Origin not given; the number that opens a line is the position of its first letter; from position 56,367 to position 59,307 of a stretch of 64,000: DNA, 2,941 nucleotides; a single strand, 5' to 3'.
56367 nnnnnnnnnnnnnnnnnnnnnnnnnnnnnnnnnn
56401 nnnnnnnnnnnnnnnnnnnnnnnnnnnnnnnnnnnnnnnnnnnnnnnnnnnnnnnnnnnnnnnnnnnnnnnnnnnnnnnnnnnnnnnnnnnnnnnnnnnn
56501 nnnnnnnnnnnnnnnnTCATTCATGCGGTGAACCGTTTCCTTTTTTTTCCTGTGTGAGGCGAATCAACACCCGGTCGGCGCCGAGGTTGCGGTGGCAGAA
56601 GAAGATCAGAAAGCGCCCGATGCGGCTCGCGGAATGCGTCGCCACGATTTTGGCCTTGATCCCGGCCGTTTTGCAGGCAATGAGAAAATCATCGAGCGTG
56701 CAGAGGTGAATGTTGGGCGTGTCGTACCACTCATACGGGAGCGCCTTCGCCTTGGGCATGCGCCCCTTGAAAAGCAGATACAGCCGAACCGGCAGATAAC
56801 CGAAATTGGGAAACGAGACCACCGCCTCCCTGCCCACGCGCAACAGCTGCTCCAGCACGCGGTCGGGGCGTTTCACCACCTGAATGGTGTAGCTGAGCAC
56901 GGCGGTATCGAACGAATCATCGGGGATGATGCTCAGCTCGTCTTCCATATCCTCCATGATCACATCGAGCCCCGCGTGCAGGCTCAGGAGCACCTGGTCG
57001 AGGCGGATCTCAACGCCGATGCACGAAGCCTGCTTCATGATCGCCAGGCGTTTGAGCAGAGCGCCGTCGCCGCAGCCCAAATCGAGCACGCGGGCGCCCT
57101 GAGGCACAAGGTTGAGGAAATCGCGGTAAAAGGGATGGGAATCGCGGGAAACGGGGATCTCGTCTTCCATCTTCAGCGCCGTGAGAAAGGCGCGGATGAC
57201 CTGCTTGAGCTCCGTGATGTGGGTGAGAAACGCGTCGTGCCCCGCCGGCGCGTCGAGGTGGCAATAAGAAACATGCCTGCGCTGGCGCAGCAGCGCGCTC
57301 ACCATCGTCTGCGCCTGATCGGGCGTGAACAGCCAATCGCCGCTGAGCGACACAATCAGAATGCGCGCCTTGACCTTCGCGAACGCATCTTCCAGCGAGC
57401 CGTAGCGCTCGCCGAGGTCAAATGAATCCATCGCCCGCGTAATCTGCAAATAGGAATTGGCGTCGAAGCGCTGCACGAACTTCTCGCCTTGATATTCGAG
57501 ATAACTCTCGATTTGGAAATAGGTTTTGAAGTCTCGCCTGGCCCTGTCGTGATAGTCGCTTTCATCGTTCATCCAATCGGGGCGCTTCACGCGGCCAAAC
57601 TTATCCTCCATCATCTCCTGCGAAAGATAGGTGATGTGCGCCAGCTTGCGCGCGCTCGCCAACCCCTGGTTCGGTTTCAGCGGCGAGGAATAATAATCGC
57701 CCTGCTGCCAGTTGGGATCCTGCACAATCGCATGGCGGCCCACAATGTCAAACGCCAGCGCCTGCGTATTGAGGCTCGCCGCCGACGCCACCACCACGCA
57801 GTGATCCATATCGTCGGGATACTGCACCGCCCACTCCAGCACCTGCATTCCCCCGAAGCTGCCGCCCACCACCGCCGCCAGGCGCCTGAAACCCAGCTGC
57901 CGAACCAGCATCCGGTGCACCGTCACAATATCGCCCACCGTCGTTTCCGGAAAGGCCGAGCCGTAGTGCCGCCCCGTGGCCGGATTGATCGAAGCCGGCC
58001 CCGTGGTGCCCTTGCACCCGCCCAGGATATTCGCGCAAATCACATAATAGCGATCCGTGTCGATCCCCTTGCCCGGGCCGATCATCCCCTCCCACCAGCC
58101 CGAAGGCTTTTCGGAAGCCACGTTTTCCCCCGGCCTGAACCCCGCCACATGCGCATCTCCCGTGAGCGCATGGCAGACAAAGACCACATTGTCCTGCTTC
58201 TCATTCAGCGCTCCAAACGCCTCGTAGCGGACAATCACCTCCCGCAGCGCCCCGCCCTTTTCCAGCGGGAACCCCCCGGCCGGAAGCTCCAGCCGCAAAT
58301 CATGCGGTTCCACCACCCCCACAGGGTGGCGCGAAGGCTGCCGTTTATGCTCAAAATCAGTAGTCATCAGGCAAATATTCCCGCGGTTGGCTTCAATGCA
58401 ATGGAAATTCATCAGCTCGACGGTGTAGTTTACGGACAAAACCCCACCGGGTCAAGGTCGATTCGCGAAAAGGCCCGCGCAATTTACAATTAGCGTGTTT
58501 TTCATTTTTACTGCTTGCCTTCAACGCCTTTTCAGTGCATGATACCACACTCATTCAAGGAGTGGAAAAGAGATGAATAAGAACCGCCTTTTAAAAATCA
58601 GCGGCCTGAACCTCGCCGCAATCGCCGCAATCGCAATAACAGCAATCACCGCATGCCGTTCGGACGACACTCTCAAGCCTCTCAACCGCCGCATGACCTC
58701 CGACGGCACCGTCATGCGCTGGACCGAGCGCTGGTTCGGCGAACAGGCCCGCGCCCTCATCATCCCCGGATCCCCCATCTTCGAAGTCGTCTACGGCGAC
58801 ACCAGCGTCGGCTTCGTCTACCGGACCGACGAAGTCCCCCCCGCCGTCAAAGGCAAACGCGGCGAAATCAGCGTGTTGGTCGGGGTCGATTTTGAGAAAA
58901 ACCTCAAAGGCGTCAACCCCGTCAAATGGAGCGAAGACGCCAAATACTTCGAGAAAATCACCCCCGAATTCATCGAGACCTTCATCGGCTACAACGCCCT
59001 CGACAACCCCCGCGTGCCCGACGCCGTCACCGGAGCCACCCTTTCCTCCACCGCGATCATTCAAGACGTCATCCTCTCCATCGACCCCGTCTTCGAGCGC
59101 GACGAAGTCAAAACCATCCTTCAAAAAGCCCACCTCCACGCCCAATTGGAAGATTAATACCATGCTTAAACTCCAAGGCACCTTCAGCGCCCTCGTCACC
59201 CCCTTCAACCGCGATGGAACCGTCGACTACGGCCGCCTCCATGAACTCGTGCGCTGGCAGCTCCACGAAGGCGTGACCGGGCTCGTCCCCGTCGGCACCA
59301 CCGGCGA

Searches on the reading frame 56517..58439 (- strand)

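Call 6: search_protein_families(library=pfam, proteins=[window:56517-58439:-], max_evalue=0.01)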
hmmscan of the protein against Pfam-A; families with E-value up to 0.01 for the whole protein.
window:56517-58439:- (640 aa): 10 families
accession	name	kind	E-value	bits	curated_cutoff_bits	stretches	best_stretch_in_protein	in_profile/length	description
PF07021.18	MetW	-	2.4e-54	184.4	21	1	439-597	5-163/193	Methionine biosynthesis protein MetW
PF00561.26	Abhydrolase_1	-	3.9e-21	76.3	25.8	1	85-407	2-244/245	alpha/beta hydrolase fold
PF13847.12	Methyltransf_31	-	2.8e-09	37.3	27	1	448-538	4-103/145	Methyltransferase domain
PF08241.18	Methyltransf_11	-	6.8e-09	36.7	21.2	1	452-537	1-88/95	Methyltransferase domain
PF13649.12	Methyltransf_25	-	7.7e-08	33.4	27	1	451-535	1-92/97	Methyltransferase domain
PF13489.12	Methyltransf_23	-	9.2e-08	32.4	27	1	446-534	21-106/164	Methyltransferase domain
PF08242.18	Methyltransf_12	-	6.2e-05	24.1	30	1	452-534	1-90/98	Methyltransferase domain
PF12697.13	Abhydrolase_6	-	9.3e-05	23.6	26.3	1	158-405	37-208/217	Alpha/beta hydrolase family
PF12146.15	Hydrolase_4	-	0.0011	18.8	27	1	165-226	56-116/239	Serine aminopeptidase, S33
PF00326.27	Peptidase_S9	-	0.0027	17.7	22.6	0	166-256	43-137/213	Prolyl oligopeptidase family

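Call 7: search_protein_families(library=ncbifam, proteins=[window:56517-58439:-], max_evalue=0.01)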
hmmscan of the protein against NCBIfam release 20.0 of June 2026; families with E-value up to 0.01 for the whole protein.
window:56517-58439:- (640 aa): 23 families
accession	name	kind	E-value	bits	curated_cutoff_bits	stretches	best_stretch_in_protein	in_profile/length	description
NF001209.0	PRK00175.1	equivalog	2.3e-144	480.9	331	1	54-425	20-378/381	homoserine O-acetyltransferase MetX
TIGR01392.2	MetX_acetyl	equivalog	4.5e-132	440.4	500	1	56-419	4-350/351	homoserine O-acetyltransferase MetX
NF047916.1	MetX_succinyl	exception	3e-129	431.2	560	1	40-421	2-368/370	homoserine O-succinyltransferase MetX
NF047917.1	MetX_acetyl_MTB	exception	1.2e-105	353.6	475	1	55-420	13-360/361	homoserine O-acetyltransferase MetX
NF005262.1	PRK06765.1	equivalog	1e-79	268.2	450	1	57-419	12-365/366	E22 family MetX-like putative esterase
TIGR02081.1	metW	equivalog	8e-58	195.2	189.5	1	441-597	7-163/194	methionine biosynthesis protein MetW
NF005757.0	PRK07581.1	subfamily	1.7e-38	132.4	332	1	55-422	13-336/339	hypothetical protein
NF047915.1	homoser_Ac_Staph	exception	3e-33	115.5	500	1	54-423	10-317/320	homoserine O-acetyltransferase MetX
NF006449.0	PRK08775.1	equivalog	2.8e-29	102.1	296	1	58-421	38-339/344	homoserine O-succinyltransferase MetX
NF005071.0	PRK06489.1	equivalog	8.6e-24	84.3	305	1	57-362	40-328/362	hypothetical protein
NF045667.1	MTase_DVU1556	equivalog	6.1e-08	32.4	155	1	445-535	20-110/213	DVU_1556 family methyltransferase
NF051488.1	bifunc_PcaDC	exception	1.2e-05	24.6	390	0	165-226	58-118/375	bifunctional 3-oxoadipate enol-lactonase/4-carboxymuconolactone decarboxylase PcaDC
TIGR02072.1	BioC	equivalog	0.00012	22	184.95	1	448-544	35-133/244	malonyl-ACP O-methyltransferase BioC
TIGR04543.1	ketoArg_3Met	equivalog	0.00044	19.4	425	1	433-504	134-204/336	2-ketoarginine methyltransferase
NF043040.1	corrin_prot_MT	hypoth_equivalog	0.00072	19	180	1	438-478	31-71/216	corrinoid protein-associated methyltransferase CpaM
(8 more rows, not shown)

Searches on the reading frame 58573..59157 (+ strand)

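Call 50: search_protein_families(library=pfam, proteins=[window:58573-59157:+], max_evalue=0.01)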
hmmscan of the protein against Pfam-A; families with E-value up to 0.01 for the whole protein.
window:58573-59157:+ (194 aa): 1 family
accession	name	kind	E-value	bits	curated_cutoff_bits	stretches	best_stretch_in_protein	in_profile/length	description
PF04205.19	FMN_bind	-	1e-07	32.9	22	1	94-164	1-70/77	FMN-binding domain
